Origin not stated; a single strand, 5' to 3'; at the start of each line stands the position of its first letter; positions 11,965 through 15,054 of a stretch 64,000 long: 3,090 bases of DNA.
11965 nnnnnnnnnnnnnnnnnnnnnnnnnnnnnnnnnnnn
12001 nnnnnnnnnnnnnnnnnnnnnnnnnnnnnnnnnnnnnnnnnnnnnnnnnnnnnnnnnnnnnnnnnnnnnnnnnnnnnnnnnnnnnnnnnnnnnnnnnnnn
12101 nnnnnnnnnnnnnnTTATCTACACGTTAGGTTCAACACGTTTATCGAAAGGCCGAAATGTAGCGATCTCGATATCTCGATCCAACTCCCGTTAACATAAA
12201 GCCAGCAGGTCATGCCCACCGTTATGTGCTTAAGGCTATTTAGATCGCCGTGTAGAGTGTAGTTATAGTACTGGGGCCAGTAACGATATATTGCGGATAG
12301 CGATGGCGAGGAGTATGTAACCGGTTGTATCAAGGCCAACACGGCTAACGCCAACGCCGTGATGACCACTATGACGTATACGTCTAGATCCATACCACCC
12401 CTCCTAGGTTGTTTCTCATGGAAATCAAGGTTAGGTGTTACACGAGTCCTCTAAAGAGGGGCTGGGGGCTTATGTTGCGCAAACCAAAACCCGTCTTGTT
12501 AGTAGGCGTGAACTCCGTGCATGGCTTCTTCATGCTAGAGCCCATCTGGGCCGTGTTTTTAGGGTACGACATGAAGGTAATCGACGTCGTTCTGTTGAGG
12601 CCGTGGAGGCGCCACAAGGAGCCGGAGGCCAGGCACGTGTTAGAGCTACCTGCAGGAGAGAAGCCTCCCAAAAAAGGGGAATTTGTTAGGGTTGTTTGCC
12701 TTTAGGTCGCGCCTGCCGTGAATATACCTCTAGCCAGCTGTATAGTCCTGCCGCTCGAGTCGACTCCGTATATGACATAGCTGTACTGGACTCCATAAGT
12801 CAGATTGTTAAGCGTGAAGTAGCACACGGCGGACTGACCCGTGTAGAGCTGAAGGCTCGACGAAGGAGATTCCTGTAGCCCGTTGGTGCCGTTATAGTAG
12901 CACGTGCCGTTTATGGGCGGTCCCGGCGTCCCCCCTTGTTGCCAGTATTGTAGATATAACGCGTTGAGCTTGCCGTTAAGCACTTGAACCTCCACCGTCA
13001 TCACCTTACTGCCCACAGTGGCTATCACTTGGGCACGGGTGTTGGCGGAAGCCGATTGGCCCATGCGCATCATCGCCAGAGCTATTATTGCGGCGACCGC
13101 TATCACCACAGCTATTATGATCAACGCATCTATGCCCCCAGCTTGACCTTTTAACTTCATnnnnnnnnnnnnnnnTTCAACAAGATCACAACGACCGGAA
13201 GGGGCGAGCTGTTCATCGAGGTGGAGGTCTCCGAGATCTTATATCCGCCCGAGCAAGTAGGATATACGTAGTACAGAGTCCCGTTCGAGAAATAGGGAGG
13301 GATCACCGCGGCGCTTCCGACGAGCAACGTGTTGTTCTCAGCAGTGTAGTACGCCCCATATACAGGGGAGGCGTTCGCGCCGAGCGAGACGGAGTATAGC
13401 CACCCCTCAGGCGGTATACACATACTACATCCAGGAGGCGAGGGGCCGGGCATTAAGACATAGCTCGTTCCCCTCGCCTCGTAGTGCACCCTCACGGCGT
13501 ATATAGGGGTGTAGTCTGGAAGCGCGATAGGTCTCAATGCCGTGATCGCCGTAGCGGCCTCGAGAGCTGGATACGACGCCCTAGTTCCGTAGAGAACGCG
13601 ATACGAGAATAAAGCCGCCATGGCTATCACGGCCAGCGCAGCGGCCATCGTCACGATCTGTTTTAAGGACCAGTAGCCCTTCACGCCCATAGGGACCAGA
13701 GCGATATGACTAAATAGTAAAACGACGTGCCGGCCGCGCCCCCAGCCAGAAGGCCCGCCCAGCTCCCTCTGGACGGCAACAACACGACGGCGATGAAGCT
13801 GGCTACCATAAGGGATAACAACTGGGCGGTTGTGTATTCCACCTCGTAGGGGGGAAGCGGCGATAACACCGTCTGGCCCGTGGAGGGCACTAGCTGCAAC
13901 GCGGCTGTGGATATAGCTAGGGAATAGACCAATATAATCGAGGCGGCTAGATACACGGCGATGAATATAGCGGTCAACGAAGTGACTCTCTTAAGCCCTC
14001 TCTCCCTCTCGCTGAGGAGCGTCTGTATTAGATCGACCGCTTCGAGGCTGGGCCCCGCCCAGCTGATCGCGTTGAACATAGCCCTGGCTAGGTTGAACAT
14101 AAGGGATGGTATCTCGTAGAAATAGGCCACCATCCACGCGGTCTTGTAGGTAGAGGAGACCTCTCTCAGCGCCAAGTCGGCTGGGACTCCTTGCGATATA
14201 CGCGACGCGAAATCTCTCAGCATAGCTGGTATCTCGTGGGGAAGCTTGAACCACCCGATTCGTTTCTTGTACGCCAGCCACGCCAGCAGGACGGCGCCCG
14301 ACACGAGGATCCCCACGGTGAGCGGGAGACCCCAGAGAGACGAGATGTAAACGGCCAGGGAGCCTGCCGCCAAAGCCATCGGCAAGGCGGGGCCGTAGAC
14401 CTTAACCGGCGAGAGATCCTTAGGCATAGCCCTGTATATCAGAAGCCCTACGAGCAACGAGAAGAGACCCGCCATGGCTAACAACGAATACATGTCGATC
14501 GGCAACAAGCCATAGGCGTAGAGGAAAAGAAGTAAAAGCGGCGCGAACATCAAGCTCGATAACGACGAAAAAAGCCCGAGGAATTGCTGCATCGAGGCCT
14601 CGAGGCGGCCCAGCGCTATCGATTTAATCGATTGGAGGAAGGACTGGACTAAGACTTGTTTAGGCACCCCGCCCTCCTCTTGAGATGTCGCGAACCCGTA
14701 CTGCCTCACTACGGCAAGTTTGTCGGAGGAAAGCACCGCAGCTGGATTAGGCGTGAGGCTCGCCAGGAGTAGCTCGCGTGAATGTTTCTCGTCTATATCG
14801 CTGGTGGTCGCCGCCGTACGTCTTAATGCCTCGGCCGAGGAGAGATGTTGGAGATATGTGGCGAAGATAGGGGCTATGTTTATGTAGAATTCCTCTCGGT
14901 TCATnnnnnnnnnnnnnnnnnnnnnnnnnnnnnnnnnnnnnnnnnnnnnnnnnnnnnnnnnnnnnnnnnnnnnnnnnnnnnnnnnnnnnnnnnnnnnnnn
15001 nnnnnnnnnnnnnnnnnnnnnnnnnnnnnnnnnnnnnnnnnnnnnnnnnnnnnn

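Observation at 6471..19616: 13-kb non-canonical type IV filament locus (ATPase + platform + ParA-like + many pilin-like genes + unknowns)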

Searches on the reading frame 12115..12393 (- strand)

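Call 4: search_protein_families(library=pfam, max_evalue=0.1, proteins=[window:12115-12393:-])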
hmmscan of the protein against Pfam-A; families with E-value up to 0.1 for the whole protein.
window:12115-12393:- (92 aa): 0 families

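Call 49: search_protein_families(library=ncbifam, max_evalue=0.1, proteins=[window:12115-12393:-])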
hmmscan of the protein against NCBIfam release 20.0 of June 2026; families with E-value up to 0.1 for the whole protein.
window:12115-12393:- (92 aa): 1 family
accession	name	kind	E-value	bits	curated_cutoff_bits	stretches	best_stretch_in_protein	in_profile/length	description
NF002344.0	PRK01305.2-1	equivalog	0.078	12.6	252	1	29-80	161-214/241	arginyltransferase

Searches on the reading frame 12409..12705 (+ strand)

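Call 65: search_protein_families(library=pfam, max_evalue=0.1, proteins=[window:12409-12705:+])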
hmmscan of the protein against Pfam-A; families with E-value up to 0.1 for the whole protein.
window:12409-12705:+ (98 aa): 1 family
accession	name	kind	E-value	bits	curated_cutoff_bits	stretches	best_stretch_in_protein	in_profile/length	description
PF02643.20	DUF192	-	0.00054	20.5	27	1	6-84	1-82/96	Uncharacterized ACR, COG1430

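Call 94: search_protein_families(library=padloc, max_evalue=0.01, proteins=[window:12409-12705:+])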
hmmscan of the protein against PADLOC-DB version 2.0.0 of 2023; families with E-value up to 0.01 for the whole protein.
window:12409-12705:+ (98 aa): 0 families

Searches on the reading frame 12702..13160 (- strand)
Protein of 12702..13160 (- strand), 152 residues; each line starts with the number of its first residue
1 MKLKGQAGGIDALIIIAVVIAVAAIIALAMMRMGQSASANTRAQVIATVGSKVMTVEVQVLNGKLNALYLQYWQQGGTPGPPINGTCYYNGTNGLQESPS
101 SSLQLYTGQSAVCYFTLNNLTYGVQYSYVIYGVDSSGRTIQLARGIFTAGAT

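Call 3: search_protein_families(library=pfam, max_evalue=0.1, proteins=[window:12702-13160:-])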
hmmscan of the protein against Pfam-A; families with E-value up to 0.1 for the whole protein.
window:12702-13160:- (152 aa): 3 families
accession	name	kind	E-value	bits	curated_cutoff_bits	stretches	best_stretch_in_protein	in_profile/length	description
PF13663.11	DUF4148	-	0.003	18.4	27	1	13-47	5-43/62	Domain of unknown function (DUF4148)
PF14221.11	DUF4330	-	0.01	16.4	27.6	1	3-57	10-65/167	Domain of unknown function (DUF4330)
PF09919.14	DUF2149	-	0.051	14.4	27.1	1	13-66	7-60/92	Uncharacterized conserved protein (DUF2149)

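Call 5: search_protein_families(library=ncbifam, max_evalue=0.1, proteins=[window:12702-13160:-])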
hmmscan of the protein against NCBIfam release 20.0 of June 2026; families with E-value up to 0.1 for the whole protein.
window:12702-13160:- (152 aa): 0 families

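Call 7: search_solved_structures(query=window:12702-13160:-, max_evalue=10, show_alignments=2)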
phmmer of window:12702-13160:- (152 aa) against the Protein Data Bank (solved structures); distinct sequences matched with E-value up to 10: 5.
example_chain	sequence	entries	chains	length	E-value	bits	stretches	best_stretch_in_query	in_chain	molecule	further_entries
5f70_A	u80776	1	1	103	0.35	14.1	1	75-142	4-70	Hepatitis A virus cellular receptor 1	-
5dzo_A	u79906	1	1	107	0.38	14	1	75-142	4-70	Hepatitis A virus cellular receptor 1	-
8tob_GA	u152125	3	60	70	0.59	13.4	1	14-70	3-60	Fimbrial protein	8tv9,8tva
1mfn_A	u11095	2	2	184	0.86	12.8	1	81-138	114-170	FIBRONECTIN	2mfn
6igf_A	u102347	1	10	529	0.96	12.7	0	71-99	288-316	Major capsid protein L1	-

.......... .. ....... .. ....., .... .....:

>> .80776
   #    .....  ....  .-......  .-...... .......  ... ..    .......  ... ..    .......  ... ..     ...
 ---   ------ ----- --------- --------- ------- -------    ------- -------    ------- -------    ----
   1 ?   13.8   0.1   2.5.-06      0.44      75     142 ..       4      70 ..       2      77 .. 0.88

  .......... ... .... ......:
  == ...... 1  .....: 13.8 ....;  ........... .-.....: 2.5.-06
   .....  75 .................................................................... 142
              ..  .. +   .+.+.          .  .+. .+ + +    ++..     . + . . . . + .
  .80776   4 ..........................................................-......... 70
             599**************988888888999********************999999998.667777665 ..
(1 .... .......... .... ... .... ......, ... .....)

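Call 52: find_homologous_proteins(query=window:12702-13160:-, max_evalue=0.01)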
Query window:12702-13160:- (152 aa): 9 proteins with E <= 0.01 among 41 candidates.
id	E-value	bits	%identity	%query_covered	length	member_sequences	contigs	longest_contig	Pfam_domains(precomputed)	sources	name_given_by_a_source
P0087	1.3e-89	315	99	100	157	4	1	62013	-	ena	-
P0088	1.3e-81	289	90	99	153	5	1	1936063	-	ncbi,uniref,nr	ncbi:hypothetical protein TUZN_0635 [Thermoproteus uzoniensis 768-20]|uniref:Uncharacterized protein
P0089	2.1e-80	285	89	100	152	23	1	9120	-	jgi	jgi:hypothetical protein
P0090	8.3e-79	280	88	100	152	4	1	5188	-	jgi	jgi:hypothetical protein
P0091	1.1e-74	267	88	99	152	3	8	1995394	-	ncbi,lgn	ncbi:MAG: pilus assembly protein PilA [Thermoproteus sp.]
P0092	3.0e-74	265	86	100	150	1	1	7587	-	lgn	-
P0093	1.7e-58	214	74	99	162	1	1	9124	-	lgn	-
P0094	6.2e-50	187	66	99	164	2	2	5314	-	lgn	-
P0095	5.8e-8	51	94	22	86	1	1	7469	-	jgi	-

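Call 67: predict_structure(alignment_id=A3)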
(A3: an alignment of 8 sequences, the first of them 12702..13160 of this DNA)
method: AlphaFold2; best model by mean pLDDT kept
length: 152 residues; sequences in the alignment: 8
mean_pLDDT: 82.9   pTM: 0.65
mean pLDDT of the five models: 82.9, 82.0, 79.9, 79.4, 78.7
residues with pLDDT >= 90: 81; 70-90: 44; 50-70: 14; < 50: 13
segments of 3 or more residues with pLDDT < 50: 1-6, 32-38
pLDDT, mean of each block of 10 residues (from residue 1): 47 75 71 48 89 92 93 92 94 89 92 93 92 90 90 65
secondary structure, 60 per line:
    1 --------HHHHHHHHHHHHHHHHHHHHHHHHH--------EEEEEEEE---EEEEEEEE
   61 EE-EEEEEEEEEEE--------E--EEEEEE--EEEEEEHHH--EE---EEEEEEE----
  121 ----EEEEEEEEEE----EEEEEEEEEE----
elements in order: H9-33 E42-49 E53-62 E64-74 E86-91 E94-99 E110-116 E125-134 E139-148

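Call 71: fold_search(model_id=the predicted structure, library=pdb)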
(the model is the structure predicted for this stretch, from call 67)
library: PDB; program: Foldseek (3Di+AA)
matches with E <= 10: 1962; with E <= 0.001: 2
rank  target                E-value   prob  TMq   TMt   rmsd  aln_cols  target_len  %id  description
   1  3zk4_A                9.1e-04  1.00  0.45  0.14   7.6       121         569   15  Structure of purple acid phosphatase PPD1 isolated from yellow lupin (Lupinus luteus) seeds (released 2014-01-29)
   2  3zk4_C                9.1e-04  1.00  0.41  0.13   8.4       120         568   15  Structure of purple acid phosphatase PPD1 isolated from yellow lupin (Lupinus luteus) seeds (released 2014-01-29)
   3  3zk4_B                1.1e-03  1.00  0.41  0.13   8.4       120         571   15  Structure of purple acid phosphatase PPD1 isolated from yellow lupin (Lupinus luteus) seeds (released 2014-01-29)
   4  9gpa                  1.1e-03  1.00  0.43  0.13   6.8       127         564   12  ManDH5- a beta-D-Mannanase of GH5 family from Dictyoglomus thermophilium (released 2025-09-17)
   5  9gmj                  1.3e-03  1.00  0.43  0.13   6.6       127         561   12  The crystal structure of ManDH5 Selenomethionine derivative at 1.6 Angstroms resolution - a beta-D-Mannanase of GH5 fami (released 2025-09-10)
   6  4hd5                  1.5e-03  1.00  0.37  0.20  11.1       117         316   13  Crystal Structure of BC0361, a polysaccharide deacetylase from Bacillus cereus (released 2012-10-10)
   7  7yld_I                1.6e-03  1.00  0.37  0.61   9.5       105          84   14  Two monobodies recognizing the conserved epitopes of SARS-CoV-2 N antigen applicable to the broad COVID-19 diagnosis (released 2024-04-24)
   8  6hnf_MODEL_1_A        1.6e-03  1.00  0.36  0.54   5.7       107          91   14  Structure in solution of human fibronectin type III-domain 14 (released 2018-10-10)
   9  9gpe_A                1.9e-03  1.00  0.43  0.13   6.6       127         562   12  ManDH5 E303Q in complex with mannotetraose after co-crystalliztion with mannotetraose at 1.6 angstroms resolution a be (released 2025-09-17)
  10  6i0x_A                2.0e-03  1.00  0.40  0.17   7.5       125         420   14  Porphyromonas gingivalis peptidylarginine deminase (PPAD) mutant G231N/E232T/N235D in complex with Cl-amidine. (released 2019-01-23)
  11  4v33_A                2.1e-03  1.00  0.31  0.17  12.2       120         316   13  Crystal structure of the putative polysaccharide deacetylase BA0330 from bacillus anthracis (released 2015-04-08)
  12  5dft_B                2.2e-03  1.00  0.37  0.58   6.4       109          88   17  Structure of the Eleventh Type III Domain from Human Fibronectin (released 2016-09-14)
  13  4wtx                  2.2e-03  1.00  0.38  0.56   6.2       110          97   16  Crystal structure of the fourth FnIII domain of integrin beta4 (released 2015-02-11)
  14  6i0x_B                2.3e-03  1.00  0.40  0.17   7.5       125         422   14  Porphyromonas gingivalis peptidylarginine deminase (PPAD) mutant G231N/E232T/N235D in complex with Cl-amidine. (released 2019-01-23)
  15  9gpc                  2.5e-03  1.00  0.43  0.13   6.5       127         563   12  The crystal structure of ManDH5 E303Q mutant at 1.4 Angstroms Resolution - a beta-D-Mannanase of GH5 family from Dictyog (released 2025-09-17)
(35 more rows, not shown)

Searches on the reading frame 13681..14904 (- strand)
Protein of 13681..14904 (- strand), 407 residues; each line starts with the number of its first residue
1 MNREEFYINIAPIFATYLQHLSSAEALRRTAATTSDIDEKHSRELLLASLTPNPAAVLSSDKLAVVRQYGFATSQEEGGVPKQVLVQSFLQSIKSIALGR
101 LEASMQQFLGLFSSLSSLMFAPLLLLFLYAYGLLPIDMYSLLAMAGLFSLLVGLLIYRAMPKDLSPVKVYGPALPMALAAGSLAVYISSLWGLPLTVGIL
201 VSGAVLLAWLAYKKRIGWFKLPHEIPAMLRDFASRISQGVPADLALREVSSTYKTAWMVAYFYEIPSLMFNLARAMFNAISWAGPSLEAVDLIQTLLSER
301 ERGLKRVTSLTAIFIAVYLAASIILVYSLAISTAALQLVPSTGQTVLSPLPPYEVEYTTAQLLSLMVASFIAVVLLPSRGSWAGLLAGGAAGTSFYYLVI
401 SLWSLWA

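Call 3: search_protein_families(library=pfam, max_evalue=0.1, proteins=[window:13681-14904:-])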
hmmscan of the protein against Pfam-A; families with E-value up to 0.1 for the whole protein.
window:13681-14904:- (407 aa): 0 families

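Call 5: search_protein_families(library=ncbifam, max_evalue=0.1, proteins=[window:13681-14904:-])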
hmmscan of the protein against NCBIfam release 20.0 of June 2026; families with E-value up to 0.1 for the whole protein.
window:13681-14904:- (407 aa): 0 families

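Call 35: search_solved_structures(query=A1, max_evalue=10, show_alignments=2)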
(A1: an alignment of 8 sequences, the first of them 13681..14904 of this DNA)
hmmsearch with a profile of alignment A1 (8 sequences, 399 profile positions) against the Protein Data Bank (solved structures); distinct sequences matched with E-value up to 10: 0.

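Call 37: find_homologous_proteins(query=window:13681-14904:-, max_evalue=0.001)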
Query window:13681-14904:- (407 aa): 9 proteins with E <= 0.001 among 8000 candidates.
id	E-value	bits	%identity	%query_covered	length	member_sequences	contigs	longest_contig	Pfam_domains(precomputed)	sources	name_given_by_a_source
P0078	4.1e-250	847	100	100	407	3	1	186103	-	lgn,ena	-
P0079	1.4e-197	674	79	100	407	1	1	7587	-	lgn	-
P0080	3.7e-193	660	75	100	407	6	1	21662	-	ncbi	-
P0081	2.0e-188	644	73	100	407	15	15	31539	-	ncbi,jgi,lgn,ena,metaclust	ncbi:MAG: secretion system protein [Thermoproteus sp.]|jgi:hypothetical protein|metaclust:\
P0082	3.5e-184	630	74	100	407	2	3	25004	-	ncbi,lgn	ncbi:MAG: secretion system protein [Thermoproteus sp.]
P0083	2.2e-159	549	64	100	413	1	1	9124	-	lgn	-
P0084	1.1e-153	530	62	100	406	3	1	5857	-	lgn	-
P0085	4.6e-111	390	46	100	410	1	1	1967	-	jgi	-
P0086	1.2e-62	230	36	99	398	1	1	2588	-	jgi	-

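Call 40: search_protein_families(library=phrogs, max_evalue=0.01, proteins=[window:13681-14904:-])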
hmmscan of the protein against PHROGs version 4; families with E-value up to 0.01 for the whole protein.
window:13681-14904:- (407 aa): 0 families

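Call 50: predict_structure(alignment_id=A2)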
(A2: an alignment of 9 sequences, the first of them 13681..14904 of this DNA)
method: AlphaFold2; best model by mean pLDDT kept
length: 407 residues; sequences in the alignment: 9
mean_pLDDT: 87.6   pTM: 0.77
mean pLDDT of the five models: 87.6, 85.1, 84.7, 83.7, 81.9
residues with pLDDT >= 90: 189; 70-90: 205; 50-70: 13; < 50: 0
segments of 3 or more residues with pLDDT < 50: none
pLDDT, mean of each block of 10 residues (from residue 1): 91 95 93 91 93 90 94 91 93 92 85 82 88 86 88 82 77 90 93 92 93 85 88 92 90 85 80 91 89 88 81 84 88 78 65 89 91 77 91 94 85
secondary structure, 60 per line:
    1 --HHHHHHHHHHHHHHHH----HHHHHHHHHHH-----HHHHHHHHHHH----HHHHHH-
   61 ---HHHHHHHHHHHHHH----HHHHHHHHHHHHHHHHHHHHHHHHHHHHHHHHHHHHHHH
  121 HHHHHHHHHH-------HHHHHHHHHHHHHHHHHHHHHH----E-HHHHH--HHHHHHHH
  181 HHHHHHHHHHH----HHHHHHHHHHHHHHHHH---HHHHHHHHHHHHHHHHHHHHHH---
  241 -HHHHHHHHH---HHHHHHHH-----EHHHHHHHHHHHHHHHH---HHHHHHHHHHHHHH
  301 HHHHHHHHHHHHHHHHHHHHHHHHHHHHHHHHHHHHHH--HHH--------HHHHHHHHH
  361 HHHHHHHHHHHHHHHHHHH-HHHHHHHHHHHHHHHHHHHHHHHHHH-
elements in order: H3-18 H23-33 H39-49 H54-59 H64-77 H82-130 H138-159 H166-170 H173-191 H196-212 H216-237 H242-250 H254-261 H268-283 H287-338 H352-379 H381-406

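Call 55: fold_search(model_id=the predicted structure, library=pdb)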
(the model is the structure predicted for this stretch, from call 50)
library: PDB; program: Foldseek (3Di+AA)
matches with E <= 10: 245; with E <= 0.001: 0
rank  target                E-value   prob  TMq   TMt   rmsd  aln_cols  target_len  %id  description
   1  7zdt_C                1.7e-01  0.18  0.12  0.09  31.2       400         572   12  Occ(apo/return) conformation of CydDC mutant (E500Q.C) in ATP(CydC) bound state (Dataset-18) (released 2023-04-19)
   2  3bct                  1.9e-01  0.11  0.11  0.10  28.8       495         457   12  THE ARMADILLO REPEAT REGION FROM MURINE BETA-CATENIN (released 1997-11-19)
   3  8fbj                  2.0e-01  0.16  0.13  0.16  24.6       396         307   12  Improving the secretion of designed protein assemblies through negative design of cryptic transmembrane domains (released 2023-03-22)
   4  3oux_A                2.0e-01  0.10  0.11  0.09  28.3       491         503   13  Structure of beta-catenin with phosphorylated Lef-1 (released 2010-11-24)
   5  1m1e_A                3.3e-01  0.08  0.11  0.09  28.1       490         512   13  Beta-catenin armadillo repeat domain bound to ICAT (released 2002-10-16)
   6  8px9_A                4.0e-01  0.14  0.15  0.12  31.4       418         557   12  Structure of the antibacterial peptide ABC transporter McjD, solved at wavelength 2.75 A (released 2023-10-25)
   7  8pxb_A                4.0e-01  0.13  0.16  0.14  26.4       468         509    9  Cryo-EM structure of horse NHE9 with a extracellular loop (released 2024-08-07)
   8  6h7u                  4.0e-01  0.09  0.15  0.13  26.4       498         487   10  Crystal structure of a POT family transporter in complex with 5-aminolevulinic acid (released 2018-12-26)
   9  8pvr_A                4.6e-01  0.07  0.12  0.10  27.1       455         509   11  Cryo-EM structure of horse Nhe9 bound to PI(3,5)P2 (released 2024-07-24)
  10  8zor_A                4.8e-01  0.15  0.16  0.19  23.8       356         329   16  Cryo-EM structure of bicarbonate transporter SbtA in complex with PII-like signaling protein SbtB (T-loop truncation)  (released 2025-12-03)
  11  9mg8_B                5.2e-01  0.08  0.11  0.12  27.1       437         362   16  Crystal Structure of b-iTHR-110 (released 2025-12-17)
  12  8z0u                  5.2e-01  0.06  0.10  0.09  28.3       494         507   12  Human beta-catenin crystal structure (released 2024-05-22)
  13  9g9n_A                6.5e-01  0.09  0.15  0.15  26.9       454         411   14  Lipid III flippase WzxE with NB10 and NB7 nanobodies in inward-facing conformation - crystal 1 (released 2025-01-22)
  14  2z6g                  6.5e-01  0.05  0.11  0.09  30.2       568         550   12  Crystal Structure of a Full-Length Zebrafish Beta-Catenin (released 2008-02-12)
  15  1th1_B                7.0e-01  0.05  0.10  0.08  27.8       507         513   12  Beta-catenin in complex with a phosphorylated APC 20aa repeat fragment (released 2004-09-07)
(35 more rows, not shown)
